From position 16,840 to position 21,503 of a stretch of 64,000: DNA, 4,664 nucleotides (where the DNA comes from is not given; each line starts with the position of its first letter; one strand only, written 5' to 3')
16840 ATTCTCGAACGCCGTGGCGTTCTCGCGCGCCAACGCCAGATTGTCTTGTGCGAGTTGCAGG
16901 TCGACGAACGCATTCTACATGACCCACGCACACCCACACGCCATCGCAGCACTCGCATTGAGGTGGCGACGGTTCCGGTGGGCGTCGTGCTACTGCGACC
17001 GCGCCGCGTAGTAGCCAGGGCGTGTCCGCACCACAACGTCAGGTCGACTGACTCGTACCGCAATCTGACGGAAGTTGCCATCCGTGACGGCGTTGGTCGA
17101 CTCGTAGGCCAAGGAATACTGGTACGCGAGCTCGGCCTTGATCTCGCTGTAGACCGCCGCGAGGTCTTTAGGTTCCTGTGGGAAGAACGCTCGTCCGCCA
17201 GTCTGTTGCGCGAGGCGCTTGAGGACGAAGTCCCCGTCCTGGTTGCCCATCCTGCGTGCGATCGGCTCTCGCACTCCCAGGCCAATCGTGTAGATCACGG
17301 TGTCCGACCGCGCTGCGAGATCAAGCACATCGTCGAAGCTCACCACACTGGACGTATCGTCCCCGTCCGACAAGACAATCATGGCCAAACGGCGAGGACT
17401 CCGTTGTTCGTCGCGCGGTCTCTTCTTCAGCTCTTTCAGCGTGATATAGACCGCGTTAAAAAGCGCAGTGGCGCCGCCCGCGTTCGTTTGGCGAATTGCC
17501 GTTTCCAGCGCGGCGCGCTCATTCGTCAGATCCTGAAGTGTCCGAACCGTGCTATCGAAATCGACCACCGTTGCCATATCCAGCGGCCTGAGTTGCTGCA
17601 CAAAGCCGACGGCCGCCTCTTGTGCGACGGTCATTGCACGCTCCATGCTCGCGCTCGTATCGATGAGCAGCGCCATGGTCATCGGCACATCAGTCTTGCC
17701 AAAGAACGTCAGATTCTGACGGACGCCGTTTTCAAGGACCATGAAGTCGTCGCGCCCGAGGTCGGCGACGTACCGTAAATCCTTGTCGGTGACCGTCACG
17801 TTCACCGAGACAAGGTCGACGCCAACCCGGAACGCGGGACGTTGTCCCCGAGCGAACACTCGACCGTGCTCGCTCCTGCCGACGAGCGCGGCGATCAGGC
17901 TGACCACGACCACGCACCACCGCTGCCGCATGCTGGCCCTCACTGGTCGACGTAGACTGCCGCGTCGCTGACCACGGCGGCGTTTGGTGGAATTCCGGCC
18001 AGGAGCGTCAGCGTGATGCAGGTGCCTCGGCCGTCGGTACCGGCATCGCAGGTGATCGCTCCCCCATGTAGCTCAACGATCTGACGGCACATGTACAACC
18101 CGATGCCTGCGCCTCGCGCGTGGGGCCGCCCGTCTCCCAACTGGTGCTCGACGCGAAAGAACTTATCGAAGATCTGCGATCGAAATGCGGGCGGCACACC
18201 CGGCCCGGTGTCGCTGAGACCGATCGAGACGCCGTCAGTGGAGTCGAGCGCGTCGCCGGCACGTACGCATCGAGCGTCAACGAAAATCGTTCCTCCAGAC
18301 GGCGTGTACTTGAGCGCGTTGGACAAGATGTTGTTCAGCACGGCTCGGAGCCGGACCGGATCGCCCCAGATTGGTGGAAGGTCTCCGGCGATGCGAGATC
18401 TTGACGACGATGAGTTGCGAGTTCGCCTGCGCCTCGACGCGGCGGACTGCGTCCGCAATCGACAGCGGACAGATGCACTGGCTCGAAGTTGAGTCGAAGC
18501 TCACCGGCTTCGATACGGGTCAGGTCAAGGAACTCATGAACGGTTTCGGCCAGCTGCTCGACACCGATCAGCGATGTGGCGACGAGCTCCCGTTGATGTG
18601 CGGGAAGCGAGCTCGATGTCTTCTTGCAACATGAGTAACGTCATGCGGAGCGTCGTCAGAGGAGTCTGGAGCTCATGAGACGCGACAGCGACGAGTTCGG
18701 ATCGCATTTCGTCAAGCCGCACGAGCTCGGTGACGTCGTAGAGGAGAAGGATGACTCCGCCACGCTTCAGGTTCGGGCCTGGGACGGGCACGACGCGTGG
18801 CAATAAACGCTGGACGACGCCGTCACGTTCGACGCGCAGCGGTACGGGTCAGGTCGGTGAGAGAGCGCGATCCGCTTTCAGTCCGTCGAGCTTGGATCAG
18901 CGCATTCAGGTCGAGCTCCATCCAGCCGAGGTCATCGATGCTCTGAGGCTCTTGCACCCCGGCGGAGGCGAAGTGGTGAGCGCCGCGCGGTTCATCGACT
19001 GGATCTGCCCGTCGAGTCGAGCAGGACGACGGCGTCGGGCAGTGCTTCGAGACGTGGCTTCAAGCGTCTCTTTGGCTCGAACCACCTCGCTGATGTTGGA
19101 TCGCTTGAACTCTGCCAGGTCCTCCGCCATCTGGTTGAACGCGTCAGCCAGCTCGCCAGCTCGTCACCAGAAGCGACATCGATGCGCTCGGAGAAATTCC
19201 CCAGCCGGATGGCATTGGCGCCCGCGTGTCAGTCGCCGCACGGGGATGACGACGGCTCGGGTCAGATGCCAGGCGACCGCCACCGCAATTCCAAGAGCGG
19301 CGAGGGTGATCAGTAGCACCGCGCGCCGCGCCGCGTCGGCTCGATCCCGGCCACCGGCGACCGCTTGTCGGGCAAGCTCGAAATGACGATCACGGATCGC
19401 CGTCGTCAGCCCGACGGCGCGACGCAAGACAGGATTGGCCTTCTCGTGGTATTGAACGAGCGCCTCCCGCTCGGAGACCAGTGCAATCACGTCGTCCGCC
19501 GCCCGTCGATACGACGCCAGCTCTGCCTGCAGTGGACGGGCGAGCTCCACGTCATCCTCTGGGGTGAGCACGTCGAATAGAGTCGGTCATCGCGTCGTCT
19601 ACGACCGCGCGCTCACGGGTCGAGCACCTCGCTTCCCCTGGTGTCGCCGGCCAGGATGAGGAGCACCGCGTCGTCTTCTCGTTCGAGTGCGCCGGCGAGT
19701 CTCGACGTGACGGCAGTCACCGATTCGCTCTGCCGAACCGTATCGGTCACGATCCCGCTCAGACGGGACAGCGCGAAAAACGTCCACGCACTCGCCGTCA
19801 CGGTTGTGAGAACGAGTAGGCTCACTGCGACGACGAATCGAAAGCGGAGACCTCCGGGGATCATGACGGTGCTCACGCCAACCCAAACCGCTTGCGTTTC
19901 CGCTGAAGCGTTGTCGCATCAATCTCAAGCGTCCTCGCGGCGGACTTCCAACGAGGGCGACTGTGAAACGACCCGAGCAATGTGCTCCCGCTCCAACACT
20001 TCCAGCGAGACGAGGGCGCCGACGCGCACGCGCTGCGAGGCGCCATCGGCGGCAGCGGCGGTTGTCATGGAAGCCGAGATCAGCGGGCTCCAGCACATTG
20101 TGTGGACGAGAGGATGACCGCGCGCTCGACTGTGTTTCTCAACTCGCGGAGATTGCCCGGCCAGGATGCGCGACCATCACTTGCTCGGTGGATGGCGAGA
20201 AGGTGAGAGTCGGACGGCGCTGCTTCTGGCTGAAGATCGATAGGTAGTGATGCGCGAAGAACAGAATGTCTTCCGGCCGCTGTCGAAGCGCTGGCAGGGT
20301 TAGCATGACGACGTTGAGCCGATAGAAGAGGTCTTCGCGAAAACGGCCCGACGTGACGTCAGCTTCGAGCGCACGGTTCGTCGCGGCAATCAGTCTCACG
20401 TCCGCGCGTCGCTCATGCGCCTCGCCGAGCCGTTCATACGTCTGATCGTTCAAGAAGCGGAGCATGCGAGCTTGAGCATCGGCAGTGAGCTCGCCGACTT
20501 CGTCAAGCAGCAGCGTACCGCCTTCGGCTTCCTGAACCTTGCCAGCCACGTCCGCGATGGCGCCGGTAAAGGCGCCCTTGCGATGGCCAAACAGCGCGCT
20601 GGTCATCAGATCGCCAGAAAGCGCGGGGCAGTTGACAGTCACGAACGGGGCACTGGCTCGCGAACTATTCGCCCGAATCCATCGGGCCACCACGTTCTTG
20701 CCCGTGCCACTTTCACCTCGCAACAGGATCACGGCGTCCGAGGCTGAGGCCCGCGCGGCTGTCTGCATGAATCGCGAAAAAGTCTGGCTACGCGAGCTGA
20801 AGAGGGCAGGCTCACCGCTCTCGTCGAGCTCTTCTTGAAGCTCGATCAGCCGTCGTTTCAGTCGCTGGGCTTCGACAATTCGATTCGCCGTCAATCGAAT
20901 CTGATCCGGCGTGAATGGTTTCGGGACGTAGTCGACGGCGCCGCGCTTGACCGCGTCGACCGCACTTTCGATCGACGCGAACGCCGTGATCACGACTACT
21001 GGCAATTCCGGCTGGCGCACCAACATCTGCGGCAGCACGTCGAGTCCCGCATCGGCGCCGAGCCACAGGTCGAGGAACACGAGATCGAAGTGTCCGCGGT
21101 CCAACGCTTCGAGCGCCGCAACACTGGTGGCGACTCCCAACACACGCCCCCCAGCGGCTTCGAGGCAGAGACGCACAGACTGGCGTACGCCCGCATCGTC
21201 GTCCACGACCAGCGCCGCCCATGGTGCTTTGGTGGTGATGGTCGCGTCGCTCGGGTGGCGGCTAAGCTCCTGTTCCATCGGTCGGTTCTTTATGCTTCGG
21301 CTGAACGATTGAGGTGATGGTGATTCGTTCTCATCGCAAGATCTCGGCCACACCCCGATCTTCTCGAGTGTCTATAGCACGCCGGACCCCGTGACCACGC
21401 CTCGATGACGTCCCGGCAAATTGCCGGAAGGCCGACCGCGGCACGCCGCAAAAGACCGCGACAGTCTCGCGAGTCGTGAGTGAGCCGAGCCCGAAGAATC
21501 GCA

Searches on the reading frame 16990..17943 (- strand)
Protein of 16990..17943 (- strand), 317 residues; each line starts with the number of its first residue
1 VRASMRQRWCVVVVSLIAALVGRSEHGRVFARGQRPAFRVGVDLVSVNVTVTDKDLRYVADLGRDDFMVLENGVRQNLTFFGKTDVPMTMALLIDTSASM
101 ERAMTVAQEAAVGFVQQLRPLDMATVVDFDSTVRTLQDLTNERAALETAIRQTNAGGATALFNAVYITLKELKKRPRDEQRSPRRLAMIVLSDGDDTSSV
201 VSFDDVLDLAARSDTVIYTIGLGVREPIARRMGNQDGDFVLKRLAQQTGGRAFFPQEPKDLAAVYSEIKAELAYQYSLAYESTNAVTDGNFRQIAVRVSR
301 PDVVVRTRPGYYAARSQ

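Call 64: search_protein_families(library=pfam, proteins=[window:16990-17943:-])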
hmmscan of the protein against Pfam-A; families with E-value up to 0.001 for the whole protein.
window:16990-17943:- (317 aa): 4 families
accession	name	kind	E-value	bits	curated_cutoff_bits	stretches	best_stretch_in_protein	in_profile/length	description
PF00092.34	VWA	-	1.6e-14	54.9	23.8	1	91-263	3-170/174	von Willebrand factor type A domain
PF13519.12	VWA_2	-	2.9e-13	50.8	27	1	90-194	1-106/107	von Willebrand factor type A domain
PF13768.12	VWA_3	-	0.00014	22.4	27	1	91-252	4-153/155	von Willebrand factor type A domain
PF09967.15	DUF2201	-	0.00065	20.3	26.4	0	91-160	2-67/123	VWA-like domain (DUF2201)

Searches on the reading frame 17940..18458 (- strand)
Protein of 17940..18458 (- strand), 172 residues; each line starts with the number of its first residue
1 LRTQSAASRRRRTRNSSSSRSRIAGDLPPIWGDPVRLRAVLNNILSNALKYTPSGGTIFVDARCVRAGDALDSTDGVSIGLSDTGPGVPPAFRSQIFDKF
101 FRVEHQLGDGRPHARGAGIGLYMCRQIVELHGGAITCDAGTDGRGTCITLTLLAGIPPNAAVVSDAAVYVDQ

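Call 65: search_protein_families(library=pfam, proteins=[window:17940-18458:-])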
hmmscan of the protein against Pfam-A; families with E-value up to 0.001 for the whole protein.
window:17940-18458:- (172 aa): 1 family
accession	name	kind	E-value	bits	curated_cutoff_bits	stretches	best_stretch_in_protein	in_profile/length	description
PF02518.31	HATPase_c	-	3.9e-25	88.9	26.4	1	32-152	1-107/111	Histidine kinase-, DNA gyrase B-, and HSP90-like ATPase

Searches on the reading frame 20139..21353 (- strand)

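Call 65: search_protein_families(library=pfam, proteins=[window:20139-21353:-])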
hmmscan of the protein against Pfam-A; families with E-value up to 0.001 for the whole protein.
window:20139-21353:- (404 aa): 7 families
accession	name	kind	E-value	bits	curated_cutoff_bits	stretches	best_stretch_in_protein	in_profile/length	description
PF00158.32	Sigma54_activat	-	1.1e-59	201.4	20.2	1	187-351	3-167/168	Sigma-54 interaction domain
PF00072.30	Response_reg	-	2.2e-23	83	30.2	1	48-153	2-107/111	Response regulator receiver domain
PF14532.12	Sigma54_activ_2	-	2.6e-17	63.8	25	1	188-356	3-138/138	Sigma-54 interaction domain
PF00004.35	AAA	-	2.2e-08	35.1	21.2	1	209-341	1-126/131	ATPase family associated with various cellular activities (AAA)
PF07728.20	AAA_5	-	4.7e-08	33.6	22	1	209-328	2-124/139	AAA domain (dynein-related subfamily)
PF13401.12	AAA_22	-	0.00043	21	27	0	206-301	5-104/130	AAA domain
PF13191.12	AAA_16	-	0.00066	20.7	32.6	1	188-304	5-123/167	AAA ATPase domain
